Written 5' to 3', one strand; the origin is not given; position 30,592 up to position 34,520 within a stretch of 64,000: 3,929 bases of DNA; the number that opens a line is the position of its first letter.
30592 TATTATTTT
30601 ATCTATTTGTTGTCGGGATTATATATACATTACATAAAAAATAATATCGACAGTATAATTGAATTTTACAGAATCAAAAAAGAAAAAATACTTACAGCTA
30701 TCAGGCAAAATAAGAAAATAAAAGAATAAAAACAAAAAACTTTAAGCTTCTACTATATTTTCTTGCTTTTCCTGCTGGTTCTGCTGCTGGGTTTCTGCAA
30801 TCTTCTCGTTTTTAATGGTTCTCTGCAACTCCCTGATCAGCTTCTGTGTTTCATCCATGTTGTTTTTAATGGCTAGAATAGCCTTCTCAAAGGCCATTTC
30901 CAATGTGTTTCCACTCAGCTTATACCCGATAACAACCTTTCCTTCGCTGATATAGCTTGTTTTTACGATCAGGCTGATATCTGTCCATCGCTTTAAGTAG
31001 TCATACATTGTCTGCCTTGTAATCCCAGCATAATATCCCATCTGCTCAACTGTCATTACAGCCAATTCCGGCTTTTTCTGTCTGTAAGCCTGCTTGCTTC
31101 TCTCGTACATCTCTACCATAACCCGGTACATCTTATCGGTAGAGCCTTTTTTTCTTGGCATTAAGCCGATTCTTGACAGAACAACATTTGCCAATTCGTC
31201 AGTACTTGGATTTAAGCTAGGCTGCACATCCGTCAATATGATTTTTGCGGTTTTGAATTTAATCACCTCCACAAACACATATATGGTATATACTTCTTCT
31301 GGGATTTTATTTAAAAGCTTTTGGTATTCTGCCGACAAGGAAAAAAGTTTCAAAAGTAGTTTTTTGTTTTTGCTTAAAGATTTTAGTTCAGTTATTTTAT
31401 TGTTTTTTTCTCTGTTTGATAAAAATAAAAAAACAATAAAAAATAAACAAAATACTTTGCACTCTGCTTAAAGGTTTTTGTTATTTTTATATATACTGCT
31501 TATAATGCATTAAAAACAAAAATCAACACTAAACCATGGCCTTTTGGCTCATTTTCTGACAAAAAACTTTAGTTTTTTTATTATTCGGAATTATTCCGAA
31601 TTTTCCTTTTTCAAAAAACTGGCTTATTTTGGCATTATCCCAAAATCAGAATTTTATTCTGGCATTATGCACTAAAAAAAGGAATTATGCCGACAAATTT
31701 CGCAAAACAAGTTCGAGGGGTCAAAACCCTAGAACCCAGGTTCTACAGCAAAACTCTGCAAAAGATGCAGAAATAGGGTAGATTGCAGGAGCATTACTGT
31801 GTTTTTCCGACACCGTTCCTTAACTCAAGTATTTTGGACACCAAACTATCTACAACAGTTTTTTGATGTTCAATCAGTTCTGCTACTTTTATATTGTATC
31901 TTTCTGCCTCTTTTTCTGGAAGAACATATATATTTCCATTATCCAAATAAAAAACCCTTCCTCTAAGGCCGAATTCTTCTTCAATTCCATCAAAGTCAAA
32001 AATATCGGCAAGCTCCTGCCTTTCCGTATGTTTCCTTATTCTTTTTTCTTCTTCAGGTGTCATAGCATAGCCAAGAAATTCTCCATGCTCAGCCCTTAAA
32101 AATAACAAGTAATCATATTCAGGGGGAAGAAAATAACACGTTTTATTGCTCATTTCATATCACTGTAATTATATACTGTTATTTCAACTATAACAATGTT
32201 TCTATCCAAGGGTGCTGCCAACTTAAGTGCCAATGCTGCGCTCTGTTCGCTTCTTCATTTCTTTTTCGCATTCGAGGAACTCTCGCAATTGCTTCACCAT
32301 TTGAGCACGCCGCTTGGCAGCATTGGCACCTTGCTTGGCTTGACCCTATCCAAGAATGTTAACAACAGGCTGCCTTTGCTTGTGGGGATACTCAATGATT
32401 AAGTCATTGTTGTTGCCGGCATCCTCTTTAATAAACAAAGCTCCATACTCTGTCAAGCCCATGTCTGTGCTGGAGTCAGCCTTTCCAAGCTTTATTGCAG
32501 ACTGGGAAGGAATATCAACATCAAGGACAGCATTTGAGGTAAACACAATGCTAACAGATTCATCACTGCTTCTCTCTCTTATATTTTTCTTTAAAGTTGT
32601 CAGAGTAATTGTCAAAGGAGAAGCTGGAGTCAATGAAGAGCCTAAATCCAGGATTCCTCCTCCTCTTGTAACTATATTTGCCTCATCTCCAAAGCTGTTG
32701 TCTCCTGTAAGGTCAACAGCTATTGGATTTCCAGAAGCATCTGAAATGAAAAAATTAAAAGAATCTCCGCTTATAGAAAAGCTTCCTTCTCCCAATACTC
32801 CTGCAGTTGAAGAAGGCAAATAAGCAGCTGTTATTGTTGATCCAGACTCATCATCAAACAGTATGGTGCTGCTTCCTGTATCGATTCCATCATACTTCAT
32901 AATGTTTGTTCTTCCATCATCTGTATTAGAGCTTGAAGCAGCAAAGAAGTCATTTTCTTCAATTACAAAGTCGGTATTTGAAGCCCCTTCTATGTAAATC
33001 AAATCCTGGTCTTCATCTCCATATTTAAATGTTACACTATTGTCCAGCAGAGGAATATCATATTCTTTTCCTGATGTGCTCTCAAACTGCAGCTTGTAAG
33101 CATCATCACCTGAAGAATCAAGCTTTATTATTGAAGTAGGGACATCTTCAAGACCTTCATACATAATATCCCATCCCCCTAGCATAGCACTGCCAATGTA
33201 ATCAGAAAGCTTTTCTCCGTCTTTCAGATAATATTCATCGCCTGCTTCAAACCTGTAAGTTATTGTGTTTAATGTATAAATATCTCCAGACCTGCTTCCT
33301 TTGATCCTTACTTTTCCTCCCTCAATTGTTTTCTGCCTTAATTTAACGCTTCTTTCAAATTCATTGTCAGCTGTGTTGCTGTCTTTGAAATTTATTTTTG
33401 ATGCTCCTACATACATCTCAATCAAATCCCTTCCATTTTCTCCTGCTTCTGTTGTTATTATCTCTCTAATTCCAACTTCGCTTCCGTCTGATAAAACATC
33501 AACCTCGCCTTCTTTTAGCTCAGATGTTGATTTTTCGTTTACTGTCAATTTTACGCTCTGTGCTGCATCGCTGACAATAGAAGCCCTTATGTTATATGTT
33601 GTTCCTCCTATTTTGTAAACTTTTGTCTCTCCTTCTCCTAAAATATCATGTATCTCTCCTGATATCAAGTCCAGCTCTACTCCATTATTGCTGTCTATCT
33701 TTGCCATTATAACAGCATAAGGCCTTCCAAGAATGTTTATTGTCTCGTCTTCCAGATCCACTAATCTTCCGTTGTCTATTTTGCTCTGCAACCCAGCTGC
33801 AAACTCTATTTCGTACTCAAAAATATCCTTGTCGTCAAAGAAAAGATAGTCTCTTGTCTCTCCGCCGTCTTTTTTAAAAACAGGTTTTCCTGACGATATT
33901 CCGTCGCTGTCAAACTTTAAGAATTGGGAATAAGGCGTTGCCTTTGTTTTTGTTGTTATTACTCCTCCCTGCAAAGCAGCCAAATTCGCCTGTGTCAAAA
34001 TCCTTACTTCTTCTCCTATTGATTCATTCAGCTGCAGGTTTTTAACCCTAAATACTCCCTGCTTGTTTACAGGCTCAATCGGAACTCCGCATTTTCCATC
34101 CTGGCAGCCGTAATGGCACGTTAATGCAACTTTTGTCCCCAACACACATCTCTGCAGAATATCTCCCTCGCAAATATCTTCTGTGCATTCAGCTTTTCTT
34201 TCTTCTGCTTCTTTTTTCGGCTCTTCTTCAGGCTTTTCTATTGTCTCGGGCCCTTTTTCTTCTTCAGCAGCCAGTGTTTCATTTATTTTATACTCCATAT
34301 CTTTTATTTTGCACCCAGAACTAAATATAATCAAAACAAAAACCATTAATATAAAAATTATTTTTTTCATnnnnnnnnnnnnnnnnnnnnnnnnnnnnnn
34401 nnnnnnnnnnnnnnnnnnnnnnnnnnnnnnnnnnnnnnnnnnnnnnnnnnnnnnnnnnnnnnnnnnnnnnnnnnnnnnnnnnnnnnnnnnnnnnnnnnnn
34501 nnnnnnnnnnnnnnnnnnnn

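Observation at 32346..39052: Uncharacterised five-gene membrane/surface operon with paralogous signal-peptide multi-TM proteins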

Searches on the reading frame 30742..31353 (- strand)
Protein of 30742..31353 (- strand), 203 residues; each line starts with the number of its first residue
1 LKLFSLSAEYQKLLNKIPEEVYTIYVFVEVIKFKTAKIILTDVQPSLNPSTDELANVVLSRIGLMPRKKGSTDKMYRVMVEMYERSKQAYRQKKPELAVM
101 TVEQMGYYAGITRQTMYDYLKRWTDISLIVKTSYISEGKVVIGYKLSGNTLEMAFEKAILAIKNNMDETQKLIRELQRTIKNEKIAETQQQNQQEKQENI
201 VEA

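Call 3: search_protein_families(library=pfam, proteins=[window:30742-31353:-], max_evalue=1)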
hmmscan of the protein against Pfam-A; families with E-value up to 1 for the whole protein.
window:30742-31353:- (203 aa): 3 families
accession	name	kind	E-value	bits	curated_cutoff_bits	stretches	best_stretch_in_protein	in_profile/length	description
PF13545.12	HTH_Crp_2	-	0.0045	17.3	27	1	77-131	5-54/70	Crp-like helix-turn-helix domain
PF16677.11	GP3_package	-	0.024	15.3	29.4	1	72-131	9-66/105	DNA-packaging protein gp3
PF04889.17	Cwf_Cwc_15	-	0.55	10.5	30.4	1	166-198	141-172/244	Cwf15/Cwc15 cell cycle control protein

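Call 4: search_protein_families(library=ncbifam, proteins=[window:30742-31353:-], max_evalue=1)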
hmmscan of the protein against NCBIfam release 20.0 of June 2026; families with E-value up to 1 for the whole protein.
window:30742-31353:- (203 aa): 2 families
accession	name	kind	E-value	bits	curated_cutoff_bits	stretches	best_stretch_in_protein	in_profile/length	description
NF041071.1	Trm10_mtase_Thprot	equivalog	0.012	14.4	330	1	152-196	244-288/296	tRNA (adenine(9)-N1)-methyltransferase Trm10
NF001617.0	PRK00407.1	equivalog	0.027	14.6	126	1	142-184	13-55/139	hypothetical protein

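Call 8: search_protein_families(library=phrogs, proteins=[window:30742-31353:-], max_evalue=0.1)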
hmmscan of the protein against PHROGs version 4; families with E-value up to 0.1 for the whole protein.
window:30742-31353:- (203 aa): 3 families
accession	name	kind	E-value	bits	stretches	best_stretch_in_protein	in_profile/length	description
phrog_15534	-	DNA, RNA and nucleotide metabolism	0.038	15.6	0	80-121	24-65/93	HTH DNA binding protein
phrog_606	-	head and packaging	0.071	14.1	0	88-131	58-100/167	terminase small subunit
phrog_21935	-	unknown function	0.084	14.1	0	1-16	29-44/46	-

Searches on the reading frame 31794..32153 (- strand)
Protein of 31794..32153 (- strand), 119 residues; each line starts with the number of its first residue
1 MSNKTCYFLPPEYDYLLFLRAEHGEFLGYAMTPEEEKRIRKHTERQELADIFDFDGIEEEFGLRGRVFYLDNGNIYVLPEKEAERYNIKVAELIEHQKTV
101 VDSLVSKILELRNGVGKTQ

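Call 3: search_protein_families(library=pfam, proteins=[window:31794-32153:-], max_evalue=1)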
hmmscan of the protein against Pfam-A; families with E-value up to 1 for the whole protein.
window:31794-32153:- (119 aa): 1 family
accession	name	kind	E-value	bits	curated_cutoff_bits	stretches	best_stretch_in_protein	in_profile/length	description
PF23770.1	Beta-prop_RIG_1st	-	0.037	13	27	1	41-96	234-293/517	RIG first beta-propeller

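Call 4: search_protein_families(library=ncbifam, proteins=[window:31794-32153:-], max_evalue=1)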
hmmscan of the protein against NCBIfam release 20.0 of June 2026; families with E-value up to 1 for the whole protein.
window:31794-32153:- (119 aa): 0 families

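Call 8: search_protein_families(library=phrogs, proteins=[window:31794-32153:-], max_evalue=0.1)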
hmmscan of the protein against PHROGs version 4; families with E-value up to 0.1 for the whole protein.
window:31794-32153:- (119 aa): 0 families

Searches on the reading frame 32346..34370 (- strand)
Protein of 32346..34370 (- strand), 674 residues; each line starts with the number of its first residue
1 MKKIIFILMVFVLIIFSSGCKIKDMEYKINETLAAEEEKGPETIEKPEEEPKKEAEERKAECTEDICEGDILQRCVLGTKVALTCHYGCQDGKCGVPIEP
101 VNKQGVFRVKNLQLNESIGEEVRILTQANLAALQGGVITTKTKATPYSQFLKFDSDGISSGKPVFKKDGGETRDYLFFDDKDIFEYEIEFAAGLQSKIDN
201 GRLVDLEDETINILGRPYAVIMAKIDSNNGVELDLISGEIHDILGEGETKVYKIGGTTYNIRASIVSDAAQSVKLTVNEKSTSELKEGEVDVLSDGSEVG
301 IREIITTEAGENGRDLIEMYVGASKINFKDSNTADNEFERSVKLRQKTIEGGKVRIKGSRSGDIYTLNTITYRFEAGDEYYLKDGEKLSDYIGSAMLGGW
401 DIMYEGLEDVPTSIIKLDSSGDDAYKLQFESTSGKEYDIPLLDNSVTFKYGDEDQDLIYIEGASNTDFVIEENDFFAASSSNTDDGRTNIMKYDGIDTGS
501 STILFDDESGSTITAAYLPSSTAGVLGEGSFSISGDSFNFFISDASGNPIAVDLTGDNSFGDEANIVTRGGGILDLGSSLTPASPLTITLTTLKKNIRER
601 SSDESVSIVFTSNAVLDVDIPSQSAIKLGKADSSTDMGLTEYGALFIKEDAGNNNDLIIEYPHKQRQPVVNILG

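Call 3: search_protein_families(library=pfam, proteins=[window:32346-34370:-], max_evalue=1)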
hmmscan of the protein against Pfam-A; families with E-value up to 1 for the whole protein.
window:32346-34370:- (674 aa): 1 family
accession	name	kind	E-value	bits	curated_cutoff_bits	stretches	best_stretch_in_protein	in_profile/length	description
PF22515.2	DUF6996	-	0.19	12.2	27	0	100-127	16-43/71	Domain of unknown function (DUF6996)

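Call 4: search_protein_families(library=ncbifam, proteins=[window:32346-34370:-], max_evalue=1)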
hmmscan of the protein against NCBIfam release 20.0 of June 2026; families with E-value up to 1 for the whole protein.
window:32346-34370:- (674 aa): 1 family
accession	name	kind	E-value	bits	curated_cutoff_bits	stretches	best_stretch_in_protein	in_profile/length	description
NF005051.0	PRK06461.1-5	equivalog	0.04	14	235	1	243-290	21-68/146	single-stranded DNA-binding protein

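Call 8: search_protein_families(library=phrogs, proteins=[window:32346-34370:-], max_evalue=0.1)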
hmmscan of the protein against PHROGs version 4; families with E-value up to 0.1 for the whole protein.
window:32346-34370:- (674 aa): 2 families
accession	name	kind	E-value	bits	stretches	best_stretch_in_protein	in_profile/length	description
phrog_34791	-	unknown function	0.0074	17.6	0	444-472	9-37/77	-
phrog_28102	-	unknown function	0.05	15.2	0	392-449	23-81/100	-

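Call 12: find_homologous_proteins(query=window:32346-34370:-, max_evalue=0.001)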
Query window:32346-34370:- (674 aa): 13 proteins with E <= 0.001 among 8000 candidates.
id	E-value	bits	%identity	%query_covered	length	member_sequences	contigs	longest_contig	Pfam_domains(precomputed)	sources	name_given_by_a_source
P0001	0.0e+0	1477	100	100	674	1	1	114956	-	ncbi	-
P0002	5.3e-219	747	74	70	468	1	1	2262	-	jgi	-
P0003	3.7e-71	259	32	82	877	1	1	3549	PF05124.18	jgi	-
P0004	7.3e-70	254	33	83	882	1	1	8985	PF05124.18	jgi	jgi:hypothetical protein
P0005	8.1e-69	251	32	83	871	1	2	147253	PF05124.18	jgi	jgi:hypothetical protein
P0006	1.1e-60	224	31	84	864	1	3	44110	PF05124.18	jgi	-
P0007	2.5e-55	206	35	69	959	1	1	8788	PF05124.18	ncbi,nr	ncbi:S-layer protein [Candidatus Woesearchaeota archaeon]|nr:S-layer protein [Candidatus Woesearchae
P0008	5.2e-55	205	33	70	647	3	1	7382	PF05124.18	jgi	jgi:hypothetical protein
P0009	8.2e-53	198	30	88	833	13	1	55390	PF05124.18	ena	-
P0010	8.4e-49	185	28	91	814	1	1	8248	PF05124.18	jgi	jgi:hypothetical protein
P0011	3.2e-45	173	34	59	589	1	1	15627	-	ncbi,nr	ncbi:S-layer protein, partial [Candidatus Woesearchaeota archaeon]|nr:S-layer protein [Candidatus Wo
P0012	5.4e-36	142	30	69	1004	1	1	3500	PF05124.18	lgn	-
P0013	4.4e-31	126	29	59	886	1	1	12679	PF05124.18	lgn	-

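Call 13: search_solved_structures(query=window:32346-34370:-, max_evalue=1)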
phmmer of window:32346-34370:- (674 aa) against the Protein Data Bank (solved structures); distinct sequences matched with E-value up to 1: 3.
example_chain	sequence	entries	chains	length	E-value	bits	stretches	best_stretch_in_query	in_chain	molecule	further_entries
4jo3_L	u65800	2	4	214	0.071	14.7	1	350-415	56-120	monoclonal anti-HIV-1 gp120 V3 antibody R20 light chain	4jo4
5ds8_B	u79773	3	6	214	0.23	13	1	346-415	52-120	Fab Hou98 Light Chain | Fab Hpu98.61 Light Chain | Fab Hpu98 Light chain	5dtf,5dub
9f18_L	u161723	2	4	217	0.53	11.8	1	350-415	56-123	Light chain rabbit fab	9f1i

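Call 14: find_encoding_contigs(protein=P0001, flank=10000, max_places=3)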
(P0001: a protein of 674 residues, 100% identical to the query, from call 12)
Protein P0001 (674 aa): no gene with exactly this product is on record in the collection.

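Call 15: find_encoding_contigs(protein=P0005, flank=10000, max_places=3)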
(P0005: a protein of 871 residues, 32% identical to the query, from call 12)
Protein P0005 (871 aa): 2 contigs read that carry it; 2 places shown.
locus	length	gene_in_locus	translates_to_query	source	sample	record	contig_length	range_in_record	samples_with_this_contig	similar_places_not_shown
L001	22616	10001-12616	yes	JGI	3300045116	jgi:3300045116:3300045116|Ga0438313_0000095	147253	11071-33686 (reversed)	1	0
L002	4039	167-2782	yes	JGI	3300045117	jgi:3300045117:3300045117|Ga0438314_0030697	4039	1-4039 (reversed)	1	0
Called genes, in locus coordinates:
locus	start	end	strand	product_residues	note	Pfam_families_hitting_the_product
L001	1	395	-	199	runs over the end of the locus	PF13412:HTH_24 (weak), PF13545:HTH_Crp_2 (weak)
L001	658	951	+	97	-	-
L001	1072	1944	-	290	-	PF03054:tRNA_Me_trans, PF01171:ATP_bind_3, PF01507:PAPS_reduct, PF06508:QueC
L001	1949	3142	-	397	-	PF22025:ThiI_fer, PF02926:THUMP, PF02568:ThiI, PF03054:tRNA_Me_trans (faint), PF06508:QueC (weak)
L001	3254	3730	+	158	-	-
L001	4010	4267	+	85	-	-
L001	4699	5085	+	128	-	PF02675:AdoMet_dc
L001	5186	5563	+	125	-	PF01475:FUR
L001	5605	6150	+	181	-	PF02915:Rubrerythrin, PF21349:RUBY_RBDX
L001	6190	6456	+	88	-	PF00462:Glutaredoxin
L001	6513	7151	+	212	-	PF22175:Ogg-HhH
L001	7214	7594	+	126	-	PF01201:Ribosomal_S8e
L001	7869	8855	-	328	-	PF00535:Glycos_transf_2, PF00515:TPR_1 (faint), PF07719:TPR_2 (faint), PF13181:TPR_8 (faint), PF13414:TPR_11 (faint), PF14559:TPR_19 (faint)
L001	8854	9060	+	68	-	-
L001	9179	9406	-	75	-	PF01423:LSM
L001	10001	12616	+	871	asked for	PF05124:S_layer_C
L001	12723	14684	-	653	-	PF00270:DEAD, PF04851:ResIII, PF22527:DEXQc_Suv3 (weak), PF00271:Helicase_C (faint), PF08148:DSHCT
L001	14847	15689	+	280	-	PF14023:Bestrophin-like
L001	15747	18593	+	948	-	PF03699:UPF0182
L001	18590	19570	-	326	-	-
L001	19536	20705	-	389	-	-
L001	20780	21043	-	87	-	-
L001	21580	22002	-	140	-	PF05635:23S_rRNA_IVP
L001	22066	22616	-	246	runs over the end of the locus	PF01255:Prenyltransf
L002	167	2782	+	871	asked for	PF05124:S_layer_C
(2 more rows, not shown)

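Call 59: search_protein_families(library=pfam, proteins=[P0005, P0007], max_evalue=0.01)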
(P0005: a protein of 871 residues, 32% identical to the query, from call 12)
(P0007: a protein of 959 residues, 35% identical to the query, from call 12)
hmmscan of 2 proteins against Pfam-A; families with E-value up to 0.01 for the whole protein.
P0005 (871 aa): 1 family
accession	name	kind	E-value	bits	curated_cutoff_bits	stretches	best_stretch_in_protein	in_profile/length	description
PF05124.17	S_layer_C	-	6.4e-13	49.2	23.9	1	33-835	1-176/177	S-layer like family, outer domain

P0007 (959 aa): 1 family
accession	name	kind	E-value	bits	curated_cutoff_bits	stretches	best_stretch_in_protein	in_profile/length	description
PF05124.17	S_layer_C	-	1.1e-15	58.1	23.9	1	35-936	1-176/177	S-layer like family, outer domain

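Call 70: search_protein_families(library=padloc, proteins=[window:32346-34370:-], max_evalue=0.01)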
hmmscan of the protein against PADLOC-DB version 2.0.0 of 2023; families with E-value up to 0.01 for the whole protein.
window:32346-34370:- (674 aa): 0 families
